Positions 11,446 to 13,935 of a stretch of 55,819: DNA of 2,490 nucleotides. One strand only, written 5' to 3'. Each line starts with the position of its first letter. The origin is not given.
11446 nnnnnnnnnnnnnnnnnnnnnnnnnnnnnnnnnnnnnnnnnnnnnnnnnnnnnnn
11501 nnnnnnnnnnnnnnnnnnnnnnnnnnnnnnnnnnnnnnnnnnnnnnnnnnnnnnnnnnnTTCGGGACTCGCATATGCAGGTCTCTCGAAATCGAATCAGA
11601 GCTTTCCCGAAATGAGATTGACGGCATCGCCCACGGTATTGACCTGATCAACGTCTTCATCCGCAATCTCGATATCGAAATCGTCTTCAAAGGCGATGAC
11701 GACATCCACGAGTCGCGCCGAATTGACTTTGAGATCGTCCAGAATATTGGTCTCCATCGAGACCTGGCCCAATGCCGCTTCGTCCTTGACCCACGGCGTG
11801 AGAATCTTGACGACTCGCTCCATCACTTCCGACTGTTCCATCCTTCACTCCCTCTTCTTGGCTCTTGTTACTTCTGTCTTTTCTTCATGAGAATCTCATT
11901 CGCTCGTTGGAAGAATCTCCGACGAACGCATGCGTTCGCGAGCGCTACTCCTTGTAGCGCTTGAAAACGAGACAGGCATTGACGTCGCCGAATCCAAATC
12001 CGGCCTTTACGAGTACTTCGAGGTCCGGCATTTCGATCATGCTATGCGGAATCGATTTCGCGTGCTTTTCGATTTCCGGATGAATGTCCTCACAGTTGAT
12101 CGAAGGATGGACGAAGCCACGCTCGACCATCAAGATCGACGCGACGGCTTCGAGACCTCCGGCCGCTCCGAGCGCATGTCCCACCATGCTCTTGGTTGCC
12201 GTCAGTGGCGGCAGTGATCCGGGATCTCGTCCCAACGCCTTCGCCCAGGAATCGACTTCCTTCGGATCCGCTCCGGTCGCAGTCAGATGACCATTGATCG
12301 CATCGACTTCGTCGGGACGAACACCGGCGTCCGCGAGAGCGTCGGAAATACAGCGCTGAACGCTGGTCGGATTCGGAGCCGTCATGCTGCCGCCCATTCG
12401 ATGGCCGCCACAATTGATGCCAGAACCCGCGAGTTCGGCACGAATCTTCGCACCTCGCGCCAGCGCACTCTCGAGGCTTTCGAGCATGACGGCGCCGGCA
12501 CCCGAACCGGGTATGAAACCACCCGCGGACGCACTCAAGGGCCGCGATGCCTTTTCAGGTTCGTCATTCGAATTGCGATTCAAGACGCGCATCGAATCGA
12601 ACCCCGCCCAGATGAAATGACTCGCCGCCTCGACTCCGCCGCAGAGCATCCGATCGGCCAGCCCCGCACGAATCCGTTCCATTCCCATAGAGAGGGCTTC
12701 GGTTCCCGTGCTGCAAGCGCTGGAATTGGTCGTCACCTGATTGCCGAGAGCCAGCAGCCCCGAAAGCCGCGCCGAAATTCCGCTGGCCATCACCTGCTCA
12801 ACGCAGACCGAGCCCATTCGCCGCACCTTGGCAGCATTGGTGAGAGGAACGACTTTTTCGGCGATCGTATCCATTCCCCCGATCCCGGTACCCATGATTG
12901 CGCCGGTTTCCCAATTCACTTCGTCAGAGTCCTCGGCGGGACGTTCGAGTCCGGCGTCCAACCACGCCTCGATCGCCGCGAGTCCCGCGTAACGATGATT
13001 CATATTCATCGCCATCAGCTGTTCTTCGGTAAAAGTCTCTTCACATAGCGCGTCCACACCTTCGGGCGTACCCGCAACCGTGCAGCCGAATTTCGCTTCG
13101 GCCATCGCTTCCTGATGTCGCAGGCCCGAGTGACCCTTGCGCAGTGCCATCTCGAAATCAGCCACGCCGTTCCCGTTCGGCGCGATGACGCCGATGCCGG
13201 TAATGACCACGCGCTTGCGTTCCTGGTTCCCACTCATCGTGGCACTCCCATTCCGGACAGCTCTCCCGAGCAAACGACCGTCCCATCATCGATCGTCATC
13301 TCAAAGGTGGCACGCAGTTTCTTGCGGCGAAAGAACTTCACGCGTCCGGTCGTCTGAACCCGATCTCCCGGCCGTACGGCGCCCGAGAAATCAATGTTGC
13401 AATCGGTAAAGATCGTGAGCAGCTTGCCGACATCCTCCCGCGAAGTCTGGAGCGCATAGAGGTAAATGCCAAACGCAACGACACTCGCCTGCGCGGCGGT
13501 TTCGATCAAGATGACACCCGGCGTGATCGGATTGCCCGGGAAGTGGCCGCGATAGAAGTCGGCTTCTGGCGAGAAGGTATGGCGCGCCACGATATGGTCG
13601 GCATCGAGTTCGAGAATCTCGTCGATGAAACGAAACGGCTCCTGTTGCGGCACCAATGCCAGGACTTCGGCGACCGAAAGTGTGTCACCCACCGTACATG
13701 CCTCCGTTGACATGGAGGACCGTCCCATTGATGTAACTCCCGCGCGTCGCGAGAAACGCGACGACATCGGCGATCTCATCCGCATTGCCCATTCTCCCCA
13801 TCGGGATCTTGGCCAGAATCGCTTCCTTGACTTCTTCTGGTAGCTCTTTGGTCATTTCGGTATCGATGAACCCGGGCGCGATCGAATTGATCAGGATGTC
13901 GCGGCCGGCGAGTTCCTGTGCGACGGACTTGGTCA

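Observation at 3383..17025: Self-contained 11-gene acyl-lipid factory: private FAS II set, atypical ACP, PPTase, giant carboxylase and two different acyltransferases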

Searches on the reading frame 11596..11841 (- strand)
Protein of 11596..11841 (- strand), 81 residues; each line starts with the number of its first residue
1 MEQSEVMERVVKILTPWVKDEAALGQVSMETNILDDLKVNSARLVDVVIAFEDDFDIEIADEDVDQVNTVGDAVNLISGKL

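Call 4: search_protein_families(library=pfam, proteins=[window:11596-11841:-], max_evalue=0.01)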
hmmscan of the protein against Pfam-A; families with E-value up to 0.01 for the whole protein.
window:11596-11841:- (81 aa): 1 family
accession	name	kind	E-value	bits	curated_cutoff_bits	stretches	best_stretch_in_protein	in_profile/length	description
PF00550.31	PP-binding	-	1.1e-05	26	20.8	1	28-77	19-67/67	Phosphopantetheine attachment site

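Call 5: search_protein_families(library=ncbifam, proteins=[window:11596-11841:-], max_evalue=0.01)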
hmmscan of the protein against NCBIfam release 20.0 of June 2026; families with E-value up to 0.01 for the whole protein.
window:11596-11841:- (81 aa): 15 families
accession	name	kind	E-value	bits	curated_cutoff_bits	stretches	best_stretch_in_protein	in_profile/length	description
NF002148.0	PRK00982.1-2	subfamily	2e-15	56.4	71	1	3-80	2-77/79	acyl carrier protein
NF009104.0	PRK12449.1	equivalog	3.4e-15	55.8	70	1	1-80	1-78/80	acyl carrier protein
NF002151.0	PRK00982.1-5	equivalog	1.8e-13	50.4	92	1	4-78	2-74/78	acyl carrier protein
NF002150.0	PRK00982.1-4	subfamily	2.4e-13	50.1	66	1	1-79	1-77/80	acyl carrier protein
TIGR00517.1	acyl_carrier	equivalog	3.2e-13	49.3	70.45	1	4-79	2-75/77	acyl carrier protein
NF002147.0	PRK00982.1-1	equivalog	2e-12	46.8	84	1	8-78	6-78/83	acyl carrier protein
NF002149.0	PRK00982.1-3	equivalog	9.3e-12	44.7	106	1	4-79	2-75/78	acyl carrier protein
NF040636.1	AcpM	exception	5.6e-11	42.3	146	1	25-77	23-75/93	meromycolate extension acyl carrier protein AcpM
NF006031.0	PRK08172.1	equivalog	6.1e-09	36.4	76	1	8-77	7-74/82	acyl carrier protein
NF003757.0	PRK05350.1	equivalog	5.4e-06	26.5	65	1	1-78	2-77/83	acyl carrier protein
NF005798.0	PRK07639.1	equivalog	0.00015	22.1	100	1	1-76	1-77/91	petrobactin biosynthesis protein AsbD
NF004533.0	PRK05883.1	equivalog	0.00018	21.3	72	1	6-77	24-93/100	acyl carrier protein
NF058660.1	cispen_ACP_AmcB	equivalog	0.00055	20.1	80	1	7-78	3-76/80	cispentacin biosynthesis acyl carrier protein AmcB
NF005079.0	PRK06508.1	equivalog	0.00066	20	83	1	7-66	5-62/93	acyl carrier protein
NF005480.0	PRK07081.1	equivalog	0.0014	18.5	72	1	21-65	16-59/83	acyl carrier protein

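Call 34: find_homologous_proteins(query=window:11596-11841:-, max_evalue=0.001)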
Query window:11596-11841:- (81 aa): 1875 proteins with E <= 0.001 among 1876 candidates; the best 120 are listed.
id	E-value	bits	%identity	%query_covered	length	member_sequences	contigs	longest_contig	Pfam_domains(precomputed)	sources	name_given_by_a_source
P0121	5.2e-41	155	99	100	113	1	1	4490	PF00550.32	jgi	jgi:acyl carrier protein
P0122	1.6e-40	153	99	100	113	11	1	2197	PF00550.32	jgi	jgi:acyl carrier protein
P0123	1.9e-39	150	93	100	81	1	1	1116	PF00550.32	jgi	-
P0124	3.4e-39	149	95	100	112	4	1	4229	-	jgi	jgi:acyl carrier protein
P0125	4.6e-39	149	94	100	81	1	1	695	PF00550.32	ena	-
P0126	6.0e-39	148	94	100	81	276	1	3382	PF00550.32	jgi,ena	jgi:acyl carrier protein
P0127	8.4e-39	148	95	100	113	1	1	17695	PF00550.32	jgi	jgi:acyl carrier protein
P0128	3.7e-37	143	89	100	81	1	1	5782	PF00550.32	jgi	jgi:acyl carrier protein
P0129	4.5e-37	142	91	100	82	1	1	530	-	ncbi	-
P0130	4.6e-37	142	90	100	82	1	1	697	PF00550.32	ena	-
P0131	4.6e-37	142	90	100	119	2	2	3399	-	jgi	jgi:acyl carrier protein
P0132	5.0e-37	142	89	100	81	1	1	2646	PF00550.32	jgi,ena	jgi:acyl carrier protein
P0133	7.0e-37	142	90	100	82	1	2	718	PF00550.32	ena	-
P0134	1.8e-36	140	89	100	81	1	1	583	PF00550.32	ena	-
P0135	2.6e-36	140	88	100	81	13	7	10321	-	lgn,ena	-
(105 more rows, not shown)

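Call 91: find_related_loci(query=A5, collection=metagenome_contigs, flank=10000)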
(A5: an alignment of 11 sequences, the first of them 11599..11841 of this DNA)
Query A5 (81 aa) in metagenome_contigs; peptide patterns used: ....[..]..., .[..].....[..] (x = any residue, [..] = any of these).
599 stretches matched a pattern (row limit reached: there are more); 260 encode a relative of the query (tblastn E <= 1e-3); the best 80 are kept; 80 distinct loci.
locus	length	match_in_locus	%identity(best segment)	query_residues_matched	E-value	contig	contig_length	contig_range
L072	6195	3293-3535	100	1-81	4e-48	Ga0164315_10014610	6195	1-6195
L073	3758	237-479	100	1-81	4e-48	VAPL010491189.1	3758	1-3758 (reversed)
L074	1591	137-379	99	1-81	1e-48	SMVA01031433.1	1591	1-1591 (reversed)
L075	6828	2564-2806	96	1-81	4e-47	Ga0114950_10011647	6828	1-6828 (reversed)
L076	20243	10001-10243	96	1-81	2e-46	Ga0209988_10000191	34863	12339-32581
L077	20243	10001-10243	96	1-81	2e-46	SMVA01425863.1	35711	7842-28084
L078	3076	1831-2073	96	1-81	7e-46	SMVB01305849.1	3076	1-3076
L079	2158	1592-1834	94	1-81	1e-45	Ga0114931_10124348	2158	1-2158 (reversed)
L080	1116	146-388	93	1-81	2e-47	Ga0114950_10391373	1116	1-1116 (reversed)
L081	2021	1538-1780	94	1-81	2e-45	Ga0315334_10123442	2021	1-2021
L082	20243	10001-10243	93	1-81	3e-44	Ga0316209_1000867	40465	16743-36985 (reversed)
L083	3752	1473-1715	91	1-81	3e-44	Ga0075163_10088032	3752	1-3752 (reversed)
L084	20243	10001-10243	90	1-81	9e-44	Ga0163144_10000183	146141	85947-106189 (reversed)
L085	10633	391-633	88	1-81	6e-42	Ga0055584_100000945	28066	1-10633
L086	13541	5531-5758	93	6-81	9e-42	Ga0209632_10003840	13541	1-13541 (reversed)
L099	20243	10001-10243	77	1-81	7e-35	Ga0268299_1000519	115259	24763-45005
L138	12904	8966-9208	68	1-81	1e-31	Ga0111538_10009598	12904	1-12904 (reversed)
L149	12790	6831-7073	68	1-81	1e-31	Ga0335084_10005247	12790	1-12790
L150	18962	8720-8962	68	1-81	1e-31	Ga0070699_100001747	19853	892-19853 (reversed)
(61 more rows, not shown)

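Call 94: search_protein_families(library=ncbifam, proteins=[L138:3179-4129:+, L099:3914-4867:+, L150:2724-3653:+], max_evalue=1e-10)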
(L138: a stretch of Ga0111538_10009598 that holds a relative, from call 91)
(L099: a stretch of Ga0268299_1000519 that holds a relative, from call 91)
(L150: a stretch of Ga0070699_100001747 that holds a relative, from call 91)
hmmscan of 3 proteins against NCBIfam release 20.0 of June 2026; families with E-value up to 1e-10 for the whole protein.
L138:3179-4129:+ (316 aa): 8 families
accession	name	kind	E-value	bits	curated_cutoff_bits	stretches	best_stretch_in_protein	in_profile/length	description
TIGR00128.1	fabD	equivalog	2.3e-72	243.9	260.9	1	10-288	3-281/290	ACP S-malonyltransferase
TIGR03131.1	malonate_mdcH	equivalog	8.9e-57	192.8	297.9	1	12-299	3-281/297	malonate decarboxylase subunit epsilon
NF045894.1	PKS_plus_SDR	equivalog_domain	3.6e-45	154.1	1740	1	10-293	532-814/1515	type I polyketide synthase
TIGR02813.1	omega_3_PfaA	subfamily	2.6e-29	100.7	1010.1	1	11-283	582-869/2582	polyketide-type polyunsaturated fatty acid synthase PfaA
NF037941.1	PKS_NbtC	equivalog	2.5e-19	68.8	1150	1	12-220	99-308/1027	nocobactin polyketide synthase NbtC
NF040607.1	mycolic_Pks13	equivalog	2.8e-13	48.3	2100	1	11-192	666-851/1680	polyketide synthase Pks13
NF037940.1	PKS_MbtD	equivalog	6.4e-12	44.4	1150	1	9-219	91-301/978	mycobactin polyketide synthase MbtD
NF041183.1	Pks2_ls1_myc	equivalog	9.4e-12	42.6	2400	1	12-269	535-788/2086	sulfolipid-1 biosynthesis phthioceranic/hydroxyphthioceranic acid synthase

L099:3914-4867:+ (317 aa): 7 families
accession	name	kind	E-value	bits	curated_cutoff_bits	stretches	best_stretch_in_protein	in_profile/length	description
TIGR00128.1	fabD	equivalog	6.2e-65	219.5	260.9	1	7-292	3-284/290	ACP S-malonyltransferase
TIGR03131.1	malonate_mdcH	equivalog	4.4e-49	167.5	297.9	1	9-301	3-282/297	malonate decarboxylase subunit epsilon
NF045894.1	PKS_plus_SDR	equivalog_domain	9.2e-41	139.5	1740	1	4-306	529-827/1515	type I polyketide synthase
TIGR02813.1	omega_3_PfaA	subfamily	1.9e-25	87.9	1010.1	1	10-285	584-870/2582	polyketide-type polyunsaturated fatty acid synthase PfaA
NF037941.1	PKS_NbtC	equivalog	2.2e-17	62.3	1150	1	2-220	92-308/1027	nocobactin polyketide synthase NbtC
NF037940.1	PKS_MbtD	equivalog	2.9e-11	42.2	1150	1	3-174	88-260/978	mycobactin polyketide synthase MbtD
NF040607.1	mycolic_Pks13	equivalog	3.4e-11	41.4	2100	1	3-126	661-786/1680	polyketide synthase Pks13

L150:2724-3653:+ (309 aa): 6 families
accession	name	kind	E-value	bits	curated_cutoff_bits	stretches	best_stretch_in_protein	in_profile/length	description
TIGR00128.1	fabD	equivalog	2.3e-69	234.1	260.9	1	1-285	6-286/290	ACP S-malonyltransferase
TIGR03131.1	malonate_mdcH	equivalog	1.2e-48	166.1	297.9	1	1-297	4-289/297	malonate decarboxylase subunit epsilon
NF045894.1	PKS_plus_SDR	equivalog_domain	1.6e-43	148.6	1740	1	1-281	535-810/1515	type I polyketide synthase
TIGR02813.1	omega_3_PfaA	subfamily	3.4e-29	100.3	1010.1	1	44-275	642-869/2582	polyketide-type polyunsaturated fatty acid synthase PfaA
NF037941.1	PKS_NbtC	equivalog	1.3e-18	66.4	1150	1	1-232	100-331/1027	nocobactin polyketide synthase NbtC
NF041183.1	Pks2_ls1_myc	equivalog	7.5e-11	39.6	2400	1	47-214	585-745/2086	sulfolipid-1 biosynthesis phthioceranic/hydroxyphthioceranic acid synthase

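Call 96: search_protein_families(library=pfam, proteins=[L099:2913-3767:+, L099:270-2465:+, L138:2569-3078:+, L138:1673-2488:+, L150:1327-1983:+, L150:498-1211:+], max_evalue=0.001)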
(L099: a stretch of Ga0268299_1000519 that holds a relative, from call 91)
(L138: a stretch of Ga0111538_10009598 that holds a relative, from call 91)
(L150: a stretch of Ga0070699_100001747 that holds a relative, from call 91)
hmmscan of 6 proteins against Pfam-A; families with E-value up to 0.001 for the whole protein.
L099:2913-3767:+ (284 aa): 0 families

L099:270-2465:+ (731 aa): 0 families

L138:2569-3078:+ (169 aa): 0 families

L138:1673-2488:+ (271 aa): 0 families

L150:1327-1983:+ (218 aa): 0 families

L150:498-1211:+ (237 aa): 0 families

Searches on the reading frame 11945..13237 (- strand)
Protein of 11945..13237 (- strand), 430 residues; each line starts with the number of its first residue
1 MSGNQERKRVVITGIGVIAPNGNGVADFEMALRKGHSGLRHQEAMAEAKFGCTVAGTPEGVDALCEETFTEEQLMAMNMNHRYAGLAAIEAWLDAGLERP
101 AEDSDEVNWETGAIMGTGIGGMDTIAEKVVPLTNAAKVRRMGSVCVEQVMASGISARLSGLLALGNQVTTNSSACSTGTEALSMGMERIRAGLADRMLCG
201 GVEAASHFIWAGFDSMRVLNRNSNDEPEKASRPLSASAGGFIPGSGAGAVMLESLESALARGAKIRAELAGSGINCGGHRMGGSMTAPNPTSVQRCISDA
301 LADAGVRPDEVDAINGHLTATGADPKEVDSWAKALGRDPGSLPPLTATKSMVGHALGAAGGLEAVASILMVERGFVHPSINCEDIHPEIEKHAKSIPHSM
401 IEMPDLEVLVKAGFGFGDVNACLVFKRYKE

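Call 4: search_protein_families(library=pfam, proteins=[window:11945-13237:-], max_evalue=0.01)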
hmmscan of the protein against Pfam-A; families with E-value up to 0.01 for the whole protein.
window:11945-13237:- (430 aa): 5 families
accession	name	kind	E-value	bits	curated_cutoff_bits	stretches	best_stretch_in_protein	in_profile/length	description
PF00109.32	ketoacyl-synt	-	1.6e-35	123.4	20.8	1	8-258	2-252/252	Beta-ketoacyl synthase, N-terminal domain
PF02801.28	Ketoacyl-synt_C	-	7.7e-26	90.9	20.8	1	267-383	2-119/119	Beta-ketoacyl synthase, C-terminal domain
PF00108.29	Thiolase_N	-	6.8e-05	22.8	26.4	1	169-207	79-117/260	Thiolase, N-terminal domain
PF07451.17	SpoVAD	-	0.00099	18.4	22.1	1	172-322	103-235/329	Stage V sporulation protein AD (SpoVAD)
PF08545.16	ACP_syn_III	-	0.0078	16.5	24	0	173-209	5-41/80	3-Oxoacyl-[acyl-carrier-protein (ACP)] synthase III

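Call 5: search_protein_families(library=ncbifam, proteins=[window:11945-13237:-], max_evalue=0.01)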
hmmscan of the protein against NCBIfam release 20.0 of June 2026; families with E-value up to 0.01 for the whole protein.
window:11945-13237:- (430 aa): 30 families (the best 25 are shown)
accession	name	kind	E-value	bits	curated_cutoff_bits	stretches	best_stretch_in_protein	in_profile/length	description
TIGR03150.1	fabF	equivalog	2e-87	293.6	493.75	1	8-426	1-407/407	beta-ketoacyl-ACP synthase II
NF005589.0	PRK07314.1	subfamily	6e-87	292.1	387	1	6-428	2-412/413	beta-ketoacyl-ACP synthase II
NF004970.0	PRK06333.1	subfamily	4.3e-80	269.6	525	1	6-429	2-423/424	beta-ketoacyl-ACP synthase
NF005935.0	PRK07967.1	equivalog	6.6e-75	252.5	630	1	8-429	2-405/406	beta-ketoacyl-ACP synthase I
NF006434.0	PRK08722.1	equivalog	3e-59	200.9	759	1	7-427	3-413/414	beta-ketoacyl-ACP synthase II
NF006274.0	PRK08439.1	equivalog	7.8e-59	199.5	621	1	8-427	2-405/406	beta-ketoacyl-ACP synthase II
NF006587.0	PRK09116.1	equivalog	7.5e-58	196.2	470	1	8-428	2-407/408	beta-ketoacyl-ACP synthase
NF005076.0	PRK06501.1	equivalog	3.8e-57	194.1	629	1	6-428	9-423/425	beta-ketoacyl-ACP synthase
NF005490.0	PRK07103.1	equivalog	5e-51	174.1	445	1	6-428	2-413/414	polyketide beta-ketoacyl:acyl carrier protein synthase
NF005916.1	PRK07910.1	equivalog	1.2e-47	162.8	560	1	7-428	11-418/418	KasA/KasB family beta-ketoacyl-ACP synthase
NF006618.0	PRK09185.1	subfamily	7.2e-37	127.3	407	1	8-427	3-392/394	beta-ketoacyl-ACP synthase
NF058662.1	cispenta_AmcF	equivalog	1.2e-36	126.5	325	1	162-426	116-368/369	cispentacin biosynthesis acyltransferase subunit AmcF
NF004618.0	PRK05952.1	equivalog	1.1e-31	110.1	455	1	9-427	3-382/384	beta-ketoacyl-ACP synthase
NF040607.1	mycolic_Pks13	equivalog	1.1e-27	96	2100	1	172-428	268-526/1680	polyketide synthase Pks13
NF045894.1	PKS_plus_SDR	equivalog_domain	1.6e-26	92.3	1740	1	144-393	142-387/1515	type I polyketide synthase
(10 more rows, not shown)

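Call 52: search_solved_structures(query=window:11945-13237:-, max_evalue=1e-40)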
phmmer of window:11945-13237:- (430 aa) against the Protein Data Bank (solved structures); distinct sequences matched with E-value up to 1e-40: 67 (the best 60 are shown).
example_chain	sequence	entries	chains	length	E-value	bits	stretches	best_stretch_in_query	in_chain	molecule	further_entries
1e5m_A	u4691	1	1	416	5.8e-60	206.7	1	3-429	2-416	BETA KETOACYL ACYL CARRIER PROTEIN SYNTHASE II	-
3lrf_A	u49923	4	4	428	5.1e-59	203.6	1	6-429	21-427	Beta-ketoacyl synthase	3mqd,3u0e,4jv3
3u0f_A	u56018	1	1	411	6.8e-59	203.2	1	7-429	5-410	Beta-ketoacyl synthase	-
3kzu_A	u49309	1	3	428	1.1e-56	196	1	6-428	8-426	3-oxoacyl-(Acyl-carrier-protein) synthase ii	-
1j3n_A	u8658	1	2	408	1.7e-56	195.3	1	8-427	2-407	3-oxoacyl-(acyl-carrier protein) synthase II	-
4ls5_A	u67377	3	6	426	2e-56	195.1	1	6-429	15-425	3-oxoacyl-[acyl-carrier-protein] synthase 2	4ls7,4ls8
4jrh_A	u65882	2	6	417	5.7e-56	193.6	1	5-427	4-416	3-oxoacyl-[acyl-carrier-protein] synthase 2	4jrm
4ls6_A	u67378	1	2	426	6.3e-56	193.4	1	6-429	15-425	3-oxoacyl-[acyl-carrier-protein] synthase 2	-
4qav_A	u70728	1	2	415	2e-55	191.8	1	7-429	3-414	3-oxoacyl-[acyl-carrier-protein] synthase 2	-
4b7v_A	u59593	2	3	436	1.2e-54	189.2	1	5-429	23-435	3-OXOACYL-[ACYL-CARRIER-PROTEIN] SYNTHASE 2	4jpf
8qm1_A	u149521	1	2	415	2e-54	188.5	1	6-429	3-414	3-oxoacyl-[acyl-carrier-protein] synthase 2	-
6okg_A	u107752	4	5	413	3.2e-54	187.8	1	7-427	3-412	3-oxoacyl-[acyl-carrier-protein] synthase 2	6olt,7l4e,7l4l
2gfw_A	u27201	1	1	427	3.8e-54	187.6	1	6-427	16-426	3-oxoacyl-[acyl-carrier-protein] synthase 2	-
1b3n_A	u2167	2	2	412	4.3e-54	187.4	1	7-427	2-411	PROTEIN (KETOACYL ACYL CARRIER PROTEIN SYNTHASE 2) | BETA-KETOACYL ACP SYNTHASE II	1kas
4xox_A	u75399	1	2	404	2.2e-53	185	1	8-429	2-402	3-oxoacyl-ACP synthase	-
1dd8_A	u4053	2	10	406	2.3e-51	178.4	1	8-429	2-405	BETA-KETOACYL [ACYL CARRIER PROTEIN] SYNTHASE I | KETOACYL SYNTHASE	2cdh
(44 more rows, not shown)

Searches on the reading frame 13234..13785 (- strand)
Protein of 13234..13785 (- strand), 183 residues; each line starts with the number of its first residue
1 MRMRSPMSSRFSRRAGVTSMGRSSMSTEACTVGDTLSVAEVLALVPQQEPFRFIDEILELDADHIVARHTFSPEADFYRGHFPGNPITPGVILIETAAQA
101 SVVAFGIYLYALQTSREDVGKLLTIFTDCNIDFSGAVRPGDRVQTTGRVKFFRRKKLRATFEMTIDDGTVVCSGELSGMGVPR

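Call 4: search_protein_families(library=pfam, proteins=[window:13234-13785:-], max_evalue=0.01)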
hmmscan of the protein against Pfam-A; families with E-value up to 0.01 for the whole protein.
window:13234-13785:- (183 aa): 3 families
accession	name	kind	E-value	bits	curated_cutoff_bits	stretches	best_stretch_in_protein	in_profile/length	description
PF07977.19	FabA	-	2.2e-15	57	23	1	46-169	2-133/138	FabA-like domain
PF03061.28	4HBT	-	0.0002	22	20.6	1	126-172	33-79/79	Thioesterase superfamily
PF13279.12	4HBT_2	-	0.0048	17.8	25.5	1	121-179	43-102/122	Thioesterase-like superfamily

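Call 5: search_protein_families(library=ncbifam, proteins=[window:13234-13785:-], max_evalue=0.01)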
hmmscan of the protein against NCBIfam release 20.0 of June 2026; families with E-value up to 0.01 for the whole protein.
window:13234-13785:- (183 aa): 6 families
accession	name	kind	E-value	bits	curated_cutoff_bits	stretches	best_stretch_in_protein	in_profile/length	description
NF009667.0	PRK13188.1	equivalog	3.9e-21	75.3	465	1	28-177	313-456/464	bifunctional UDP-3-O-[3-hydroxymyristoyl] N-acetylglucosamine deacetylase/3-hydroxyacyl-ACP dehydratase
TIGR01750.1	fabZ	equivalog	7.7e-21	74.4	155.15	1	36-177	1-138/141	3-hydroxyacyl-ACP dehydratase FabZ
NF000582.1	PRK00006.1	equivalog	1.2e-20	73.9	113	1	38-177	2-134/137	3-hydroxyacyl-ACP dehydratase FabZ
NF058663.1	cispen_cyc_AmcE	equivalog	8.8e-11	42.1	140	1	35-170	3-133/153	cispentacin biosynthesis cyclizing decarboxylase AmcE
NF003509.0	PRK05174.1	equivalog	3.5e-06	26.9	124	1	61-175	51-153/172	bifunctional 3-hydroxydecanoyl-ACP dehydratase/trans-2-decenoyl-ACP isomerase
TIGR01749.1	fabA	equivalog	9.8e-05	22.3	238.15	1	61-175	48-150/169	3-hydroxyacyl-[acyl-carrier-protein] dehydratase FabA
